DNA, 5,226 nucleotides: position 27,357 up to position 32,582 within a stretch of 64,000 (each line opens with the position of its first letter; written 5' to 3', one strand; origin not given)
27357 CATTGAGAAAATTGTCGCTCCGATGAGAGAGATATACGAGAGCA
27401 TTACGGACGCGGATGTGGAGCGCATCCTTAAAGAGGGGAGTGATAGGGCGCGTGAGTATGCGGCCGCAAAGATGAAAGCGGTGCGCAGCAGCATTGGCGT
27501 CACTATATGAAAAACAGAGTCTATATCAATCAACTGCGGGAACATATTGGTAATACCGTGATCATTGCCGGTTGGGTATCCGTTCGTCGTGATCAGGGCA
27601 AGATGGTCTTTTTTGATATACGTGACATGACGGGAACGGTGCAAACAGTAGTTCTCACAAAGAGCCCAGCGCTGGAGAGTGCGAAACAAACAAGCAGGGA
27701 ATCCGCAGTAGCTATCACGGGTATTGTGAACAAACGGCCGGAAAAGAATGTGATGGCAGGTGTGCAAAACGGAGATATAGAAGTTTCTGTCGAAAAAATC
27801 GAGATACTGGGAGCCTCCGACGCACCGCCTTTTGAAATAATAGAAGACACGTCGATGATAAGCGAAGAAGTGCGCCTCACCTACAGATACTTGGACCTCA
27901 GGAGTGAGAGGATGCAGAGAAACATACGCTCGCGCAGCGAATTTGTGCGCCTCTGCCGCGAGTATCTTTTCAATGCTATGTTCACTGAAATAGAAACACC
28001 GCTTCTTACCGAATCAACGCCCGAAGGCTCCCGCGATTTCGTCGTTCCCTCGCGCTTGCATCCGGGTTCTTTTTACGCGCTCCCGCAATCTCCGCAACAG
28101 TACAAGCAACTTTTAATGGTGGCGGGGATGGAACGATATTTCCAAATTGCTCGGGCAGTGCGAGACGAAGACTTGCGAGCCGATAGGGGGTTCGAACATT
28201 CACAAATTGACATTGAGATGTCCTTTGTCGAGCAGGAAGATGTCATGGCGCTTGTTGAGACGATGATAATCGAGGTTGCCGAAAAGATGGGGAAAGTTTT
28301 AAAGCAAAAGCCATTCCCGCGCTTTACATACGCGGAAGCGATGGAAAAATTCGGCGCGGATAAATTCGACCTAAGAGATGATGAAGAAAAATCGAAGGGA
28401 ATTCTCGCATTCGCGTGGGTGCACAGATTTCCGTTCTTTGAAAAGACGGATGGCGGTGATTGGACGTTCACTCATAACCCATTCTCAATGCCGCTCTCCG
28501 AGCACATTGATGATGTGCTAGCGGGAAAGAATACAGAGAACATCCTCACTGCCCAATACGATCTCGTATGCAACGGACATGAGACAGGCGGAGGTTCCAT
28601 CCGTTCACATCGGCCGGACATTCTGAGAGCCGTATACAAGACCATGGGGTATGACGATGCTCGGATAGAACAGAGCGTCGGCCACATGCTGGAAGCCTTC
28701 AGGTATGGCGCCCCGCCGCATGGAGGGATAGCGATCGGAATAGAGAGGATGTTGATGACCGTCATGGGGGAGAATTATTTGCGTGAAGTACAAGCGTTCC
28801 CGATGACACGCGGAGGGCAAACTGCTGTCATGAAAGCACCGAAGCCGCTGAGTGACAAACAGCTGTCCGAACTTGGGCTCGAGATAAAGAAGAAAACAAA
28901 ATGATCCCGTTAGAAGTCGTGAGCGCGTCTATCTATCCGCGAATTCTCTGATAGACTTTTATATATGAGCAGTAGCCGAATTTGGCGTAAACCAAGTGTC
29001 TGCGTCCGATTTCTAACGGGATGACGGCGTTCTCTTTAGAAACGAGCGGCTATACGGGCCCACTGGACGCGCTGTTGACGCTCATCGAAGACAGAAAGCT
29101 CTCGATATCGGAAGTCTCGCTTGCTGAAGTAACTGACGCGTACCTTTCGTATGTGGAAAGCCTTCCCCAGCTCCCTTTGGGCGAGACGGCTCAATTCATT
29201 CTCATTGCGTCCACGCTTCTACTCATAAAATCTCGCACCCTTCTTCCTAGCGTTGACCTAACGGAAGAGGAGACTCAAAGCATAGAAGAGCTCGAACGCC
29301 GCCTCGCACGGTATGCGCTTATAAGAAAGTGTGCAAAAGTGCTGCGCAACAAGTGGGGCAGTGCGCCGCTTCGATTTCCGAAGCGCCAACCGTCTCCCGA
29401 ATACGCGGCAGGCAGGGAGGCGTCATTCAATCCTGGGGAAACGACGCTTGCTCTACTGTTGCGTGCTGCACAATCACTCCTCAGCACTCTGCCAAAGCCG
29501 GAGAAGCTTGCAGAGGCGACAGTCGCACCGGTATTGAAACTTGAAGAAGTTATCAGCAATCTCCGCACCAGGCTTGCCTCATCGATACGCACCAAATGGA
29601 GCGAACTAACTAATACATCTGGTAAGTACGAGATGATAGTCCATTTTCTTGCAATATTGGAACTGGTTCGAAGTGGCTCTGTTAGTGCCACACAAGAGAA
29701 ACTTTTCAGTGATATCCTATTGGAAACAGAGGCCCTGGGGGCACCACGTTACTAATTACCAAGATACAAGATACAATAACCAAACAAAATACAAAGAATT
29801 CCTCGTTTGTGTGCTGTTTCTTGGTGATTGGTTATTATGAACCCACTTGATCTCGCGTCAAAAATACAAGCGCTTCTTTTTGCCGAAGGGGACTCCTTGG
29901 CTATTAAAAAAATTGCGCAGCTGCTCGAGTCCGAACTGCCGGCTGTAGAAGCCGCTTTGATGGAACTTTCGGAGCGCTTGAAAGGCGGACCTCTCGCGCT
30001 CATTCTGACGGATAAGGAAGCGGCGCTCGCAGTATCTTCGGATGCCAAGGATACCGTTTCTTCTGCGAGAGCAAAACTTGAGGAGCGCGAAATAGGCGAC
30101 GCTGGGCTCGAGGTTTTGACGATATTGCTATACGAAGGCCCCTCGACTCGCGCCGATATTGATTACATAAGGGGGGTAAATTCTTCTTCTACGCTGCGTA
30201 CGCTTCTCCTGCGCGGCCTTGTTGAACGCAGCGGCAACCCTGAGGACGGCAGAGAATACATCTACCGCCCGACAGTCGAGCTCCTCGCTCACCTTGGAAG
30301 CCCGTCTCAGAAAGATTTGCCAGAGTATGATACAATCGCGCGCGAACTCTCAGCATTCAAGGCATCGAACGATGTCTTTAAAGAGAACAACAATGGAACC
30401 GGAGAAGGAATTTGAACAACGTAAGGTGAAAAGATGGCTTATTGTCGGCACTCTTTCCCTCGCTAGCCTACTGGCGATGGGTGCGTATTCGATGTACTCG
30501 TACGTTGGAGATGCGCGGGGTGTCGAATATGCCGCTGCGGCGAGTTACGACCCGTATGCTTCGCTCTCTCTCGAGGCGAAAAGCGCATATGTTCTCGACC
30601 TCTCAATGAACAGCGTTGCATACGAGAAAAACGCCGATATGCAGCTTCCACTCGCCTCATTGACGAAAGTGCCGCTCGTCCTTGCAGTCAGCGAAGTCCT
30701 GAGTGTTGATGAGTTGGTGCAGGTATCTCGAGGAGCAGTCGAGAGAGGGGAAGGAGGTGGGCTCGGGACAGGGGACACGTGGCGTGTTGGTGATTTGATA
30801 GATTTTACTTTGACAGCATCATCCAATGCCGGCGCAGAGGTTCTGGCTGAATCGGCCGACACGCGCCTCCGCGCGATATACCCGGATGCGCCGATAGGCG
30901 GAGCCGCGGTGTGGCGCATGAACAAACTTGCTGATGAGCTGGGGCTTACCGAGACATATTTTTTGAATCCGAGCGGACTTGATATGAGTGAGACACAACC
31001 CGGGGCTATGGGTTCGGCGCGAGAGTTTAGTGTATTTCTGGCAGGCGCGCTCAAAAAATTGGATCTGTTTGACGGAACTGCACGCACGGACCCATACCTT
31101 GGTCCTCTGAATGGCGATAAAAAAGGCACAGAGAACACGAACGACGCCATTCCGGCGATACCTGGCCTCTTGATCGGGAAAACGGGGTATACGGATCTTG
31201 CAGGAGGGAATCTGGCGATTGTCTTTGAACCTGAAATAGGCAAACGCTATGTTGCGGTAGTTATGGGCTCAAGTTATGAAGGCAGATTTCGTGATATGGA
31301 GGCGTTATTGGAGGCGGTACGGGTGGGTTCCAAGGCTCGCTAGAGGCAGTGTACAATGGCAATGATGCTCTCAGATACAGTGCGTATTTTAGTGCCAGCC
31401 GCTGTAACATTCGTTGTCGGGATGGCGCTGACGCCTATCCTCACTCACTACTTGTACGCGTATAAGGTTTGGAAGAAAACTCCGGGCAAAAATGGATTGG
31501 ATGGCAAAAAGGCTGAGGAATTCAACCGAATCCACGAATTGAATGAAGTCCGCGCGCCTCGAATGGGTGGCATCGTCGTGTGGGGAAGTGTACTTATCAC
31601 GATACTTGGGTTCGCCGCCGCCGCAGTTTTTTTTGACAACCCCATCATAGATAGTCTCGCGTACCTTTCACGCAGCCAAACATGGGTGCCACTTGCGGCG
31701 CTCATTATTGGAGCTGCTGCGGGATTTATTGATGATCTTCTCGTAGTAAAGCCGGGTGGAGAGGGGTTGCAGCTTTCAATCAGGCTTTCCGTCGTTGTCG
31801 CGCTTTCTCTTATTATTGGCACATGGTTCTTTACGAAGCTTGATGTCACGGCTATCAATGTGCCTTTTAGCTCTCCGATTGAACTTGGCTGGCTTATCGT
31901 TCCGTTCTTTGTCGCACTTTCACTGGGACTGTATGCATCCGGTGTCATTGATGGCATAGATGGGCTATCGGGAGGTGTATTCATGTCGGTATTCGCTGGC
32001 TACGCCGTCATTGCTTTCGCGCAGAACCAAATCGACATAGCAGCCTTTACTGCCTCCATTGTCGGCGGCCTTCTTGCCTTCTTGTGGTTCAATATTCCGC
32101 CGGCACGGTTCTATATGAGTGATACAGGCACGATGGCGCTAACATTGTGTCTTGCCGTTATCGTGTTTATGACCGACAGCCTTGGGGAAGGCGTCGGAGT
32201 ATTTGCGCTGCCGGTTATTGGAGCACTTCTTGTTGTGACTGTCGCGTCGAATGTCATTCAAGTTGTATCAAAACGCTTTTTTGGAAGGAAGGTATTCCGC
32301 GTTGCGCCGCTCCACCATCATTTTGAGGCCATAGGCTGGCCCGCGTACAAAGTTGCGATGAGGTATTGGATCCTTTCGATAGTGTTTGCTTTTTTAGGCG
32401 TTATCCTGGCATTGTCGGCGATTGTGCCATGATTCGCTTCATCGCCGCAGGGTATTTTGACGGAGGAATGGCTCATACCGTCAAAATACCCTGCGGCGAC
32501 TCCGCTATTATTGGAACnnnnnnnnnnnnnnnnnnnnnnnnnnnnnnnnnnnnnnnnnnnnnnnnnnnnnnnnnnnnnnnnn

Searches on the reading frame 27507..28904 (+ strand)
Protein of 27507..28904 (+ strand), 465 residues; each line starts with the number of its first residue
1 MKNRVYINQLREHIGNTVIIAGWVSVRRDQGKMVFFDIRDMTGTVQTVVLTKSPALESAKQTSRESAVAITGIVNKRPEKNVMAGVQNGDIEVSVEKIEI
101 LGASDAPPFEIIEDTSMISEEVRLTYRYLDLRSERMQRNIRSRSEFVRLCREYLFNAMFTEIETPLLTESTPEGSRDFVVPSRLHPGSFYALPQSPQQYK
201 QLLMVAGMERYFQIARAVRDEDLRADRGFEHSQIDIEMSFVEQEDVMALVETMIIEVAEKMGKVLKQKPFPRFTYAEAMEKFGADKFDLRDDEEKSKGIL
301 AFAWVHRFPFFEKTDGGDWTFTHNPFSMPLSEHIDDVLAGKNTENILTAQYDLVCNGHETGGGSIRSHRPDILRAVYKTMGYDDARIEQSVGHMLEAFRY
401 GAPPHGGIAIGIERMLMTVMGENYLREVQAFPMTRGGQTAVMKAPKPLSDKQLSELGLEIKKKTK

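Call 46: search_protein_families(library=pfam, proteins=[window:27507-28904:+], max_evalue=0.0001)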
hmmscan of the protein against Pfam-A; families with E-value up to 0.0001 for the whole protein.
window:27507-28904:+ (465 aa): 2 families
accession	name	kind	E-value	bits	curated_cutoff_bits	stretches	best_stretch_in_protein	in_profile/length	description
PF00152.25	tRNA-synt_2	-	1e-104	350.3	25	1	119-434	1-307/308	tRNA synthetases class II (D, K and N)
PF01336.31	tRNA_anti-codon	-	6.8e-16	58.4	27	1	18-101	1-75/75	OB-fold nucleic acid binding domain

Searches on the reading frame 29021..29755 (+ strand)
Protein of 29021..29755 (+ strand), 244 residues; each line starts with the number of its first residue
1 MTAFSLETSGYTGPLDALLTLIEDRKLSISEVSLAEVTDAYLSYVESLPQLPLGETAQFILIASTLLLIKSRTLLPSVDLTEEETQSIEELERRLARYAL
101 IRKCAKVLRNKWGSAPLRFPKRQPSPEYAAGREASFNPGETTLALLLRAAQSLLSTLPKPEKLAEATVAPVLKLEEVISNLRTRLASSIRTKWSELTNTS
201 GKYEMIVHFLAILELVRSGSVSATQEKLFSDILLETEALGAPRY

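Call 46: search_protein_families(library=pfam, proteins=[window:29021-29755:+], max_evalue=0.0001)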
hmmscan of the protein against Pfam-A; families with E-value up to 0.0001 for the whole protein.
window:29021-29755:+ (244 aa): 1 family
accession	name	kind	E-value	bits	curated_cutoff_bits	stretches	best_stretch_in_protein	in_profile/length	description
PF02616.19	SMC_ScpA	-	2.6e-24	87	24.6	1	21-232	1-227/232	Segregation and condensation protein ScpA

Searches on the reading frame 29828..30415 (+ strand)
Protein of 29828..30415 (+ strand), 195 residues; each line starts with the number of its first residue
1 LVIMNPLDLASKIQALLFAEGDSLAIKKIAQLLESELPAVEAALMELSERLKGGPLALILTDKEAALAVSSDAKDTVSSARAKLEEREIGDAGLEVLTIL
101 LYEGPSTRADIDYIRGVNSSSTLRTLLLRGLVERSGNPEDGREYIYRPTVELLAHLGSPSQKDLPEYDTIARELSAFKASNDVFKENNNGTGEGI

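Call 46: search_protein_families(library=pfam, proteins=[window:29828-30415:+], max_evalue=0.0001)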
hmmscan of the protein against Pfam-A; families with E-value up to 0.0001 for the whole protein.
window:29828-30415:+ (195 aa): 1 family
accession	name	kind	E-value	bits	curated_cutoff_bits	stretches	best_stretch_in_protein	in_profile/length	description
PF04079.22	SMC_ScpB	-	1.6e-30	106.2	27.4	1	12-166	2-159/160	Segregation and condensation complex subunit ScpB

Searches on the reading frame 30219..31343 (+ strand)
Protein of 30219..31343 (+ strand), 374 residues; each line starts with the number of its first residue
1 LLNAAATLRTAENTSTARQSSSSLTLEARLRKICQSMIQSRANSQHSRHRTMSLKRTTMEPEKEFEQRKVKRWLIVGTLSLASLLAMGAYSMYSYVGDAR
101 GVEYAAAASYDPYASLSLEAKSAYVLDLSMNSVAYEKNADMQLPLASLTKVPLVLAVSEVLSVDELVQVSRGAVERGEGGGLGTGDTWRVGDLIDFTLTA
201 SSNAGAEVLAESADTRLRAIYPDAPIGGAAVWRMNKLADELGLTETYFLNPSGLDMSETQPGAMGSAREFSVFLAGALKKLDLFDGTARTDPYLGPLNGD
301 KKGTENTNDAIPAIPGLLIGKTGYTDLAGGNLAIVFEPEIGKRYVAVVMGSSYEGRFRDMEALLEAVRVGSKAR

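Call 46: search_protein_families(library=pfam, proteins=[window:30219-31343:+], max_evalue=0.0001)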
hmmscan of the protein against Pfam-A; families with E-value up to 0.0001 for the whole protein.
window:30219-31343:+ (374 aa): 2 families
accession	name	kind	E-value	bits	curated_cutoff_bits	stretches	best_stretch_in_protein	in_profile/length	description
PF00768.25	Peptidase_S11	-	2.2e-19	70.3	27.6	1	117-351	9-237/239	D-alanyl-D-alanine carboxypeptidase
PF13354.11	Beta-lactamase2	-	5.7e-07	29.5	22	1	123-211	2-96/214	Beta-lactamase enzyme family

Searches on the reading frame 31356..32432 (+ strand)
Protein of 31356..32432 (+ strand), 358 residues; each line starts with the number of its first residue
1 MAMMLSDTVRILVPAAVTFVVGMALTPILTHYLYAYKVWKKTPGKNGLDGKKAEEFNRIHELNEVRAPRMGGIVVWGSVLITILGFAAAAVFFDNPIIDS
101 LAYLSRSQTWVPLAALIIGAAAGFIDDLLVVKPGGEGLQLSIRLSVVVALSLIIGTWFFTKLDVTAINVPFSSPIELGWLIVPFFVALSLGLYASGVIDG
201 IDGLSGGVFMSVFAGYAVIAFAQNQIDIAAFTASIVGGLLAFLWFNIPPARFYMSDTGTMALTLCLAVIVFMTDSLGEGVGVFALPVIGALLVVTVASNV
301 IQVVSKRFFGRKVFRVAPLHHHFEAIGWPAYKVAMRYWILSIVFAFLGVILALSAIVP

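Call 46: search_protein_families(library=pfam, proteins=[window:31356-32432:+], max_evalue=0.0001)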
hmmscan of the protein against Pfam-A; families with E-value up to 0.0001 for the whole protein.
window:31356-32432:+ (358 aa): 1 family
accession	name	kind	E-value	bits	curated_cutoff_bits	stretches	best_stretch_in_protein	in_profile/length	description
PF00953.26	Glycos_transf_4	-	2.6e-22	80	27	1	111-272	3-158/160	Glycosyl transferase family 4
